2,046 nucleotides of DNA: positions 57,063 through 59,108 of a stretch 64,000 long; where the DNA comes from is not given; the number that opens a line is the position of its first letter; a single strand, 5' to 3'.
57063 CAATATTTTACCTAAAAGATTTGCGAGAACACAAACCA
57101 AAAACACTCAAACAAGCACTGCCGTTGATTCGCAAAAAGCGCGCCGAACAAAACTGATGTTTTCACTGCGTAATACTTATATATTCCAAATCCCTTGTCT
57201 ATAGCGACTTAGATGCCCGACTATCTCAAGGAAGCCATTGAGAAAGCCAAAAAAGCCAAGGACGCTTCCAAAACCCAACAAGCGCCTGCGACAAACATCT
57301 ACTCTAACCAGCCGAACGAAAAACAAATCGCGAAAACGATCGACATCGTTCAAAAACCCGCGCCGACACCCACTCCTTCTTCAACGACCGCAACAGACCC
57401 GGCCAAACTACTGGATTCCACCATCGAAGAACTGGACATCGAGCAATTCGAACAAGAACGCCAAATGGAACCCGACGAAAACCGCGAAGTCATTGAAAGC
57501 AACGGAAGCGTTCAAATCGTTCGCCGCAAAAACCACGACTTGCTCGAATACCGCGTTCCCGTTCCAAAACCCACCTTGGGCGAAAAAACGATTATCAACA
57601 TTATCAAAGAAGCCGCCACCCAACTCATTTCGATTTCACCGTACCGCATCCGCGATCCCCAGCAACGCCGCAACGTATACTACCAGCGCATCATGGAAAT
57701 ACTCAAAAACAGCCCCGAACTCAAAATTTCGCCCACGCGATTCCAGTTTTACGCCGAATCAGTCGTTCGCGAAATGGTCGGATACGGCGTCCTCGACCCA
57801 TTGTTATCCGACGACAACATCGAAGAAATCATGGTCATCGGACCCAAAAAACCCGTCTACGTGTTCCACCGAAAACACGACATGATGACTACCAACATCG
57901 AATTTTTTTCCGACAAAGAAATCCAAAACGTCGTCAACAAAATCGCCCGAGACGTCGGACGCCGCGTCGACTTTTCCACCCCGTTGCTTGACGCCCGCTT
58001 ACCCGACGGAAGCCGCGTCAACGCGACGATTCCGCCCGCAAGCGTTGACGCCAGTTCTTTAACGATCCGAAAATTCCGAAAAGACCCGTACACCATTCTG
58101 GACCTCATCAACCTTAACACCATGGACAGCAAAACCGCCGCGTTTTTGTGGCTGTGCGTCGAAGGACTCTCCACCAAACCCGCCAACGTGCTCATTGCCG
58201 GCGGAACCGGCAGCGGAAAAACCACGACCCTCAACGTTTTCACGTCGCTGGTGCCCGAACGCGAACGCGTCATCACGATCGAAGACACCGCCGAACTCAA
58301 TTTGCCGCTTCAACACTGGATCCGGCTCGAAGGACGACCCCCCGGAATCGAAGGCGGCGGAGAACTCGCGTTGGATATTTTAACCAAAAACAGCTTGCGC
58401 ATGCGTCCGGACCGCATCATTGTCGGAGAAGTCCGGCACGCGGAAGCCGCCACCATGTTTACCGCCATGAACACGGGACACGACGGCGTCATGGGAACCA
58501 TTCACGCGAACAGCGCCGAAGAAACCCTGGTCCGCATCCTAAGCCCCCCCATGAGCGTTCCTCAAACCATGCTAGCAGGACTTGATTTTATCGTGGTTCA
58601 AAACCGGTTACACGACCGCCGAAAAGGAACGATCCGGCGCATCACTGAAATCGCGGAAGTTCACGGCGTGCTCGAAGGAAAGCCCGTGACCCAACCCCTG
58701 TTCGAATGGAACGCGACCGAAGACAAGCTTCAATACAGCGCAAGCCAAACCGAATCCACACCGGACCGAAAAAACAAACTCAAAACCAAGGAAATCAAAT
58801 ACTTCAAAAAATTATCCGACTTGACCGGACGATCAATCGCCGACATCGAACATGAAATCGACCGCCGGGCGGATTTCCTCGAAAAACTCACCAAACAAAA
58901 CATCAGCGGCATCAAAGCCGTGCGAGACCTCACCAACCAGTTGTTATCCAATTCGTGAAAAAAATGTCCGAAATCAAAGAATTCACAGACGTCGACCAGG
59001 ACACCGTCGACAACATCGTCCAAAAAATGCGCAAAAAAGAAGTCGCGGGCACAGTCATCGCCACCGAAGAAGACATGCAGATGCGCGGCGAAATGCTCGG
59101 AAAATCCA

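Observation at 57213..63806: Complete Epd/Tad-like archaeal type IV pilus locus with split platform proteins and sub-60-aa pilins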

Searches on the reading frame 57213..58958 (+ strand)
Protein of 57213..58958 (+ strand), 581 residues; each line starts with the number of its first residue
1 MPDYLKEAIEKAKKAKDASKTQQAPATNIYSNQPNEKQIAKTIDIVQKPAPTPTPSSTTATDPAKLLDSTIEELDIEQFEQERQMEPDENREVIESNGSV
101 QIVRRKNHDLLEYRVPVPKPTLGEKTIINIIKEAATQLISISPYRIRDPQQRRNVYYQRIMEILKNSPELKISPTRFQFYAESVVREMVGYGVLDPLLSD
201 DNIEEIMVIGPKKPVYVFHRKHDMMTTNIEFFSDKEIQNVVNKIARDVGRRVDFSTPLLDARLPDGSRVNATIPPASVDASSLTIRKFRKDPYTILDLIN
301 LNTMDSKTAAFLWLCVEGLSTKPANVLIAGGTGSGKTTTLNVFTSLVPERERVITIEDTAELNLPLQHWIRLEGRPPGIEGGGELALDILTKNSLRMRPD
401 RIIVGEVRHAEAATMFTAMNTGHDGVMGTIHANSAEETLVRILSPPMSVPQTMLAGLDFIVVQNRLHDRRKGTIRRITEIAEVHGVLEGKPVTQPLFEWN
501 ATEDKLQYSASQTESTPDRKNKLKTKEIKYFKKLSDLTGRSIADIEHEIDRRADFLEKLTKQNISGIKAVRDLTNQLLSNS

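Call 3: search_protein_families(library=pfam, proteins=[window:57213-58958:+], max_evalue=1)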
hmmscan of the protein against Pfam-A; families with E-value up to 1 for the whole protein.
window:57213-58958:+ (581 aa): 12 families
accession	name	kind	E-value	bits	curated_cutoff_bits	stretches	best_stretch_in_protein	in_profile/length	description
PF00437.27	T2SSE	-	1.3e-48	166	24.9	1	194-463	8-275/370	Type II/IV secretion system protein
PF01580.24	FtsK_SpoIIIE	-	0.00019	21.4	24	1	320-343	36-59/221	FtsK/SpoIIIE family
PF06414.18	Zeta_toxin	-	0.00065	19.6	22.3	1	321-357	14-50/199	Zeta toxin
PF13191.12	AAA_16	-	0.002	19.1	32.6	1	322-372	23-72/167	AAA ATPase domain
PF00005.33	ABC_tran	-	0.0046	18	25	1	325-358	13-46/137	ABC transporter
PF13245.12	AAA_19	-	0.012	16.2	25.1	1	322-352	10-40/134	AAA domain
PF25199.1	nSTAND_NTPase5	-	0.021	15.1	34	1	321-364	39-84/145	Novel STAND NTPase 5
PF13555.12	AAA_29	-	0.026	14.7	27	1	322-349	20-49/61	P-loop containing region of AAA domain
PF13401.12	AAA_22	-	0.046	14.5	27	1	325-360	7-43/130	AAA domain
PF12775.13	AAA_7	-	0.051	13.6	25.8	1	302-350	15-60/181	P-loop containing dynein motor region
PF10412.15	TrwB_AAD_bind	-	0.16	11.2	20.5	1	324-358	16-50/387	Type IV secretion-system coupling protein DNA-binding domain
PF01135.25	PCMT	-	0.19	11.9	20.3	1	278-363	28-111/210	Protein-L-isoaspartate(D-aspartate) O-methyltransferase (PCMT)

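Call 4: search_protein_families(library=ncbifam, proteins=[window:57213-58958:+], max_evalue=1)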
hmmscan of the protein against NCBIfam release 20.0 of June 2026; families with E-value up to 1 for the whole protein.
window:57213-58958:+ (581 aa): 27 families (the best 25 are shown)
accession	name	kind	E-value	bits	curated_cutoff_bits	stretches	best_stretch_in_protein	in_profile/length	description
NF058587.1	archaellum_moto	equivalog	6.1e-90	302.4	550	1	110-573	76-513/527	archaellum flagellar ATPase motor FlaI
TIGR03819.1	heli_sec_ATPase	hypoth_equivalog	1.2e-70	238.4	373.15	1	170-444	31-299/340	TadA family conjugal transfer-associated ATPase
NF053672.1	bindosome_BasE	exception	1e-49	169.7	1000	1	180-485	128-432/512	bindosome assembly system ATPase subunit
TIGR02788.1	VirB11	equivalog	2e-48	165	249.95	1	198-467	2-285/308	P-type DNA transfer ATPase VirB11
TIGR02782.1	TrbB_P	equivalog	1.7e-46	159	304.55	1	196-490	16-300/303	P-type conjugative transfer ATPase TrbB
NF010469.0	PRK13894.1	subfamily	3.9e-38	131.6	508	1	192-494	26-318/320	conjugal transfer ATPase TrbB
NF010475.0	PRK13900.1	equivalog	3.4e-34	118.4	389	2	323-439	160-276/333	type IV secretion system ATPase VirB11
NF010407.0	PRK13833.1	subfamily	6.4e-30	104.7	499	1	198-490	26-307/323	conjugal transfer protein TrbB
NF010425.0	PRK13851.1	equivalog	1.2e-28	99.9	461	2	307-444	150-282/344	type IV secretion system protein VirB11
NF041000.1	ATPase_ComGA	equivalog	2e-18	66.4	300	1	325-455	130-253/267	competence type IV pilus ATPase ComGA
NF007755.0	PRK10436.1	equivalog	2.4e-16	59.4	617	1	316-469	212-357/465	type II secretion system protein GspE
TIGR01420.1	pilT_fam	subfamily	2.9e-16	59.6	319.1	1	325-444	124-241/343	PilT/PilU family type 4a pilus ATPase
TIGR02538.1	type_IV_pilB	equivalog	5.5e-16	58.3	675.65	1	325-469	318-454/564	type IV-A pilus assembly ATPase PilB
TIGR02533.1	type_II_gspE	equivalog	1.5e-12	47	630.25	1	325-463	245-375/486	type II secretion system ATPase GspE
NF053534.1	T4PilAsmATPsTfpB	equivalog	3.7e-11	42.1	850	1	325-444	338-451/584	type IV pilus assembly ATPase TfpB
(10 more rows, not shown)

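Call 8: find_encoding_contigs(protein=window:57213-58958:+, flank=10000, max_places=6)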
Protein window:57213-58958:+ (581 aa): no gene with exactly this product is on record in the collection.

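Call 9: find_homologous_proteins(query=window:57213-58958:+)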
Query window:57213-58958:+ (581 aa): 8000 proteins with E <= 0.001 among 8000 candidates; the best 120 are listed.
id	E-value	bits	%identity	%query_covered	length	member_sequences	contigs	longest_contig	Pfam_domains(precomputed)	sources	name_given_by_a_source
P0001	0.0e+0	1269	99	100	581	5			PF00437.27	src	-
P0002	6.0e-284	961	76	99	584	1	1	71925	PF00437.27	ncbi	-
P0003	1.6e-278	943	54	74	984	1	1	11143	PF06414.19,PF00437.27,PF00005.34,PF01580.25,PF27713.1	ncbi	-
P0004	3.1e-277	939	75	99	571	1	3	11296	PF00437.27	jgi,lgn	jgi:flagellar protein FlaI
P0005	2.4e-259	880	46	85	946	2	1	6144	PF06414.19,PF00437.27,PF13245.13,PF01580.25,PF27713.1,PF13191.13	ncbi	ncbi:MAG: CpaF family protein, partial [Candidatus Hydrothermarchaeales archaeon]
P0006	1.5e-257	874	43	86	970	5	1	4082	PF06414.19,PF23989.1,PF00437.27,PF00005.34,PF13245.13,PF13555.13,PF13401.13,PF01580.25,PF27713.1,PF13191.13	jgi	jgi:flagellar protein FlaI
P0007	3.2e-254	863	69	100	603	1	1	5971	PF00437.27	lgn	-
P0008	1.3e-245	834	46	80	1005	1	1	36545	PF06414.19,PF23989.1,PF00437.27,PF01580.25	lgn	-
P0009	1.2e-225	768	56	54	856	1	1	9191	PF23989.1,PF00437.27,PF01580.25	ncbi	-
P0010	1.8e-224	765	50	65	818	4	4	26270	PF23989.1,PF00437.27,PF01580.25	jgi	-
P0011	5.0e-224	763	51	66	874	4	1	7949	PF00437.27,PF01580.25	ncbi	-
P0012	3.1e-223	760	49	64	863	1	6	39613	PF00437.27,PF01580.25,PF27713.1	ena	-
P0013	1.3e-222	758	57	54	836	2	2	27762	PF00437.27,PF13521.13,PF01580.25,PF27713.1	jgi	-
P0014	8.3e-222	756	49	67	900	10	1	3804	PF00437.27,PF01580.25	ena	-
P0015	4.0e-220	750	49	65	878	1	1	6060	PF06414.19,PF00437.27,PF13521.13,PF01580.25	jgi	-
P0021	3.4e-212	724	50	66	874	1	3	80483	PF00437.27,PF01580.25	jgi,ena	jgi:Flp pilus assembly CpaF family ATPase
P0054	1.2e-200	686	56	98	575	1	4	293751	PF00437.27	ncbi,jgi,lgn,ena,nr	ncbi:MAG TPA: ATPase, T2SS/T4P/T4SS family [archaeon]|nr:ATPase, T2SS/T4P/T4SS family [archaeon]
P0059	5.1e-200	684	62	90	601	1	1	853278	PF00437.27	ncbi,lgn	-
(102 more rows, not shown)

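Call 10: find_encoding_contigs(protein=P0002, flank=10000, max_places=2)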
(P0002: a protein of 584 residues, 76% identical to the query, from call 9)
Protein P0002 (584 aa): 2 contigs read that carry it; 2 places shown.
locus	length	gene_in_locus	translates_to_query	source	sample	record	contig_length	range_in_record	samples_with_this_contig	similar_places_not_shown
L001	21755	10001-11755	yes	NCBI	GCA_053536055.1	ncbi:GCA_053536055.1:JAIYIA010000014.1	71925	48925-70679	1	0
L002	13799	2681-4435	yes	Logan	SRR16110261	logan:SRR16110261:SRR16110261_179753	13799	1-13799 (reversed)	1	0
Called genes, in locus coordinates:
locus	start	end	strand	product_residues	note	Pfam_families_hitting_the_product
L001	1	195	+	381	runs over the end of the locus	-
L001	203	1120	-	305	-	-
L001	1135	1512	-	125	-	-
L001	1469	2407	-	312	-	PF17125:Methyltr_RsmF_N, PF22458:RsmF-B_ferredox (weak), PF01189:Methyltr_RsmB-F, PF02475:TRM5-TYW2_MTfase (weak), PF13847:Methyltransf_31 (weak)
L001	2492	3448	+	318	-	-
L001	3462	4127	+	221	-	-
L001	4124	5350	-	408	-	PF04894:Nre_N, PF04895:Nre_C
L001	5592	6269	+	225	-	-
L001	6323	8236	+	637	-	PF02824:TGS (weak), PF07973:tRNA_SAD, PF00587:tRNA-synt_2b, PF03129:HGTP_anticodon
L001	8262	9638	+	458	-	-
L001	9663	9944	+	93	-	-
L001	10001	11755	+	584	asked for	PF00437:T2SSE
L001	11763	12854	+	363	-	PF20990:DUF2207_C (faint), PF00482:T2SSF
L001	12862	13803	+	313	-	PF00482:T2SSF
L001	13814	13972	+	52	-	-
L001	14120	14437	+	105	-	PF04021:Class_IIIsignal (weak)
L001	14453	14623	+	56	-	-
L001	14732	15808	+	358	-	PF01478:Peptidase_A24, PF06819:Arc_PepC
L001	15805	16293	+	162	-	-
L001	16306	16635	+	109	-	-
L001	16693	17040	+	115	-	-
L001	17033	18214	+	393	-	PF01970:TctA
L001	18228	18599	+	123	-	PF14464:Prok-JAB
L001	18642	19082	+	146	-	-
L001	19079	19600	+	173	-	-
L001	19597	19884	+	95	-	-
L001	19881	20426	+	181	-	-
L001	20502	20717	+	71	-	-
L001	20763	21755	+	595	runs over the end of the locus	PF04068:Fer4_RLI, PF14697:Fer4_21 (weak), PF00037:Fer4 (weak), PF02463:SMC_N (weak), PF00005:ABC_tran, PF13304:AAA_21, PF02463:SMC_N (weak), PF00005:ABC_tran, +3 more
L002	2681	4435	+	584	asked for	PF00437:T2SSE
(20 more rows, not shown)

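Call 11: find_encoding_contigs(protein=P0001, flank=10000, max_places=3)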
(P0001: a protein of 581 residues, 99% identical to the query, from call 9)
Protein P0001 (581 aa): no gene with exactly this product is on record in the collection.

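Call 12: find_related_loci(query=window:57213-58958:+, collection=genome_contigs, flank=10000)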
Query window:57213-58958:+ (581 aa) in genome_contigs; peptide patterns used: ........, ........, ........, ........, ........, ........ (x = any residue, [..] = any of these).
92 stretches matched a pattern; 6 encode a relative of the query (tblastn E <= 1e-3); 6 distinct loci.
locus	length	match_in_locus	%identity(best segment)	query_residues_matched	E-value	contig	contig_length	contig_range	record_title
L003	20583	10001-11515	60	46-577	0e+0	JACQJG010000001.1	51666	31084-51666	MAG: Candidatus Iainarchaeum archaeon isolate NC_groundwater_1145_Ag_S-0.1um_48_87 S_p1_S3_coassembly_k141_76649, whole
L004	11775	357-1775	61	77-564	0e+0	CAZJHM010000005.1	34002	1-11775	MAG TPA_asm: uncultured archaeon isolate binchicken_co27_477 genome assembly, contig: NODE_2230_length_34002_cov_8.54211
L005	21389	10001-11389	60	93-571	0e+0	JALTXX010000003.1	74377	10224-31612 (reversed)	MAG: Candidatus Micrarchaeota archaeon isolate S141_metabat2_scaf2bin.014 S141_NODE_173_length_74377_cov_2.401414, whole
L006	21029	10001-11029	69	82-425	1e-158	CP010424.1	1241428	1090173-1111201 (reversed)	MAG: archaeon GW2011_AR10 chromosome, complete genome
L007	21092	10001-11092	65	65-427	5e-156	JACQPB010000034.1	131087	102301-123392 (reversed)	MAG: Candidatus Iainarchaeum archaeon isolate NC_groundwater_1296_Ag_S-0.2um_52_80 S_p2_S4_coassembly_k141_1797318, whol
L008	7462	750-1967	27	113-512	1e-32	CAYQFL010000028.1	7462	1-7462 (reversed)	MAG TPA_asm: uncultured Methanosarcinales archaeon isolate binchicken_co256_894 genome assembly, contig: NODE_29088_leng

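Call 17: search_solved_structures(query=window:57213-58958:+, max_evalue=1e-10)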
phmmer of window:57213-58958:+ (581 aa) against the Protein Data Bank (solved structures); distinct sequences matched with E-value up to 1e-10: 12.
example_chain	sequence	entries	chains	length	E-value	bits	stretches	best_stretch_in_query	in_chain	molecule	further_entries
8rkd_E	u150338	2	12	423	3.2e-76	260.4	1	170-503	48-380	Pilus assembly ATPase CpaF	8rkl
8rjf_A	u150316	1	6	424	3.2e-76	260.3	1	170-503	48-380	Pilus assembly ATPase CpaF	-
9e24_A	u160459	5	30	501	4.8e-76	259.7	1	170-503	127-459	CpaF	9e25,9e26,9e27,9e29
2oap_1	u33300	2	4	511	3.2e-64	220.7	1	127-570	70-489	Type II secretion system protein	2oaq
4ii7_A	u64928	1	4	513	6.6e-58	199.9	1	174-514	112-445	FlaI ATPase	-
4ihq_A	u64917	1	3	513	4.5e-57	197.1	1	174-514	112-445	FlaI ATPase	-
6bge_A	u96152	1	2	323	4.1e-27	98.3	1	231-445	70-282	VirB11-like protein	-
1g6o_A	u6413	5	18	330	4.3e-27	98.2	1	231-445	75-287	CAG-ALPHA | virB11 homolog | Cag-alfa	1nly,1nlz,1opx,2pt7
2gza_A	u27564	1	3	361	3.2e-17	65.6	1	326-444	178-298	Type IV secretion system protein VirB11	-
10my_A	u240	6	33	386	1.2e-12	50.6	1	322-469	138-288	PilT/PilU family type 4a pilus ATPase | Twitching motility protein PilT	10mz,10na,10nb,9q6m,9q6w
5zfq_A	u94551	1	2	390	6.6e-12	48.1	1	314-461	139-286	Twitching motility pilus retraction protein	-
6ojx_A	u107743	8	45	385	8.1e-11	44.5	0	316-461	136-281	Twitching motility pilus retraction ATPase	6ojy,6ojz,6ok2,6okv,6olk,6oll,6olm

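Call 29: find_encoding_contigs(protein=P0059, flank=8000, max_places=1)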
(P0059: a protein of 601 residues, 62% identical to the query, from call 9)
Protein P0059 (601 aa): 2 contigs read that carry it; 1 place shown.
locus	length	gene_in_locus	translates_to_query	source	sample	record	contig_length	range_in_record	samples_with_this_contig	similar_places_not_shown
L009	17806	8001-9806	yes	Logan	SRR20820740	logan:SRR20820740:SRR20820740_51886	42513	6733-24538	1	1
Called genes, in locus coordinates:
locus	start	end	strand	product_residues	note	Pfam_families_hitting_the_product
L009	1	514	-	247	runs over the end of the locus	PF21003:NucS_N, PF01939:NucS_C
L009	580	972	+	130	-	-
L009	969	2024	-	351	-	PF01321:Creatinase_N (weak), PF00557:Peptidase_M24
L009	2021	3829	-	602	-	-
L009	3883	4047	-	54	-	-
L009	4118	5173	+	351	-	PF01368:DHH, PF02272:DHHA1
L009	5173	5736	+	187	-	PF06559:DCD_N, PF22569:DCD_C, PF22769:DCD, PF00692:dUTPase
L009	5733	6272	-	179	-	PF03167:UDG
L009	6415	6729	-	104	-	PF03091:CutA1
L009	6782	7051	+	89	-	PF00708:Acylphosphatase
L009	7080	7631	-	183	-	-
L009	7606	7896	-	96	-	PF04010:DUF357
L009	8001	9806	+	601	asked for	PF00437:T2SSE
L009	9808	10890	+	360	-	PF20990:DUF2207_C (faint), PF00482:T2SSF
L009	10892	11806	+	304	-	PF00482:T2SSF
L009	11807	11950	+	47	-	PF04021:Class_IIIsignal (weak)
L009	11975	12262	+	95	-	PF04021:Class_IIIsignal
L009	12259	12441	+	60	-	-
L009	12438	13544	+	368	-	PF01478:Peptidase_A24, PF06819:Arc_PepC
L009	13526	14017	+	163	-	-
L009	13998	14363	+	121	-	-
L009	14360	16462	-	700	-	PF14551:MCM_N, PF17207:MCM_OB, PF00493:MCM, PF07728:AAA_5 (weak), PF01078:Mg_chelatase (weak), PF04157:EAP30 (weak), PF17855:MCM_lid, PF21100:WHD_MCM (weak)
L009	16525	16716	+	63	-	-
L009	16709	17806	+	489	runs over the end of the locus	PF00133:tRNA-synt_1, PF01406:tRNA-synt_1e (weak), PF01921:tRNA-synt_1f (faint), PF09334:tRNA-synt_1g, PF00133:tRNA-synt_1, PF01406:tRNA-synt_1e (weak), PF08264:Anticodon_1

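Call 30: find_encoding_contigs(protein=P0021, flank=8000, max_places=1)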
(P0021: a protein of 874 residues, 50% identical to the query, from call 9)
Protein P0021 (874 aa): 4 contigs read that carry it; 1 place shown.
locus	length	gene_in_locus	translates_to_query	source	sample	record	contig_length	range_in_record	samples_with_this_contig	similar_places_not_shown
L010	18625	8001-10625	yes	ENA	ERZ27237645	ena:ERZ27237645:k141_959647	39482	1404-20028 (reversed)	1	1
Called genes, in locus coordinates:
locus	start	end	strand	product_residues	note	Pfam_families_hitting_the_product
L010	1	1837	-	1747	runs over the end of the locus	PF05048:NosD (weak), PF22842:Pel9A-like_beta_helix (weak), PF13229:Beta_helix, PF05048:NosD, PF13229:Beta_helix, PF22842:Pel9A-like_beta_helix (weak), PF13229:Beta_helix, PF13229:Beta_helix, +6 more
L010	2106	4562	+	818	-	-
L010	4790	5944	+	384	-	PF02771:Acyl-CoA_dh_N, PF02770:Acyl-CoA_dh_M, PF00441:Acyl-CoA_dh_1, PF08028:Acyl-CoA_dh_2 (weak)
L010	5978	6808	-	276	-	PF09296:NUDIX-like, PF09297:Zn_ribbon_NUD, PF00293:NUDIX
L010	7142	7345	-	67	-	PF08984:DUF1858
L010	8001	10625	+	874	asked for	PF00437:T2SSE, PF01580:FtsK_SpoIIIE (faint), PF00437:T2SSE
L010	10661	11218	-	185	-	-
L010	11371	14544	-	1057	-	PF09826:Beta_propel, PF08309:LVIVD (faint), PF09826:Beta_propel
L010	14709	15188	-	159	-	PF12172:zf-ChsH2 (faint)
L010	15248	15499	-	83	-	-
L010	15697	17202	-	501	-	PF01134:GIDA (faint), PF01266:DAO (faint), PF03486:HI0933_like, PF07992:Pyr_redox_2 (faint), PF22780:HI0933_like_1st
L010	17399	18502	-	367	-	PF00733:Asn_synthase, PF06508:QueC (weak), PF24167:DUF7411 (weak), PF00733:Asn_synthase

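Call 31: find_encoding_contigs(protein=P0054, flank=8000, max_places=1)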
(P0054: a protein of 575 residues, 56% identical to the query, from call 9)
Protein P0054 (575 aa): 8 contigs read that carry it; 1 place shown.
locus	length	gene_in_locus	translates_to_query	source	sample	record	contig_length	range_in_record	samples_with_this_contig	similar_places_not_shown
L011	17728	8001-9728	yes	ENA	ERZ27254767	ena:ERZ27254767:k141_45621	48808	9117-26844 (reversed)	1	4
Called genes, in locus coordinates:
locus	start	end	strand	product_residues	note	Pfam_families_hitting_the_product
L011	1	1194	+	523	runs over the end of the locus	PF03477:ATP-cone (weak)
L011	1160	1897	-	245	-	-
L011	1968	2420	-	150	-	-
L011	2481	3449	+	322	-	PF03215:Rad17 (faint), PF05496:RuvB_N (weak), PF13177:DNA_pol3_delta2, PF00004:AAA, PF21960:RCF1-5-like_lid (weak), PF25361:AAA_lid_RFC1 (weak), PF08542:Rep_fac_C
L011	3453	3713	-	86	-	-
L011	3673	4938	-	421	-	PF04894:Nre_N, PF04895:Nre_C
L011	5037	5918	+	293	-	-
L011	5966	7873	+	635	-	PF02824:TGS, PF07973:tRNA_SAD, PF00587:tRNA-synt_2b, PF03129:HGTP_anticodon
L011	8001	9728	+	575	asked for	PF00437:T2SSE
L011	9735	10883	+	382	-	PF00482:T2SSF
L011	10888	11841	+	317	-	PF00482:T2SSF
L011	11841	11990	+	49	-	-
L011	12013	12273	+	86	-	PF04021:Class_IIIsignal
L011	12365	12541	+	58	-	-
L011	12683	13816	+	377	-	PF01478:Peptidase_A24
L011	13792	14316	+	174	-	-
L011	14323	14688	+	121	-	-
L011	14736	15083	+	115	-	PF13742:tRNA_anti_2, PF01336:tRNA_anti-codon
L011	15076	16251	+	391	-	PF01970:TctA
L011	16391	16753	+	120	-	PF14464:Prok-JAB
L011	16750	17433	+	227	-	PF00300:His_Phos_1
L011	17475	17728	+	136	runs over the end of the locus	-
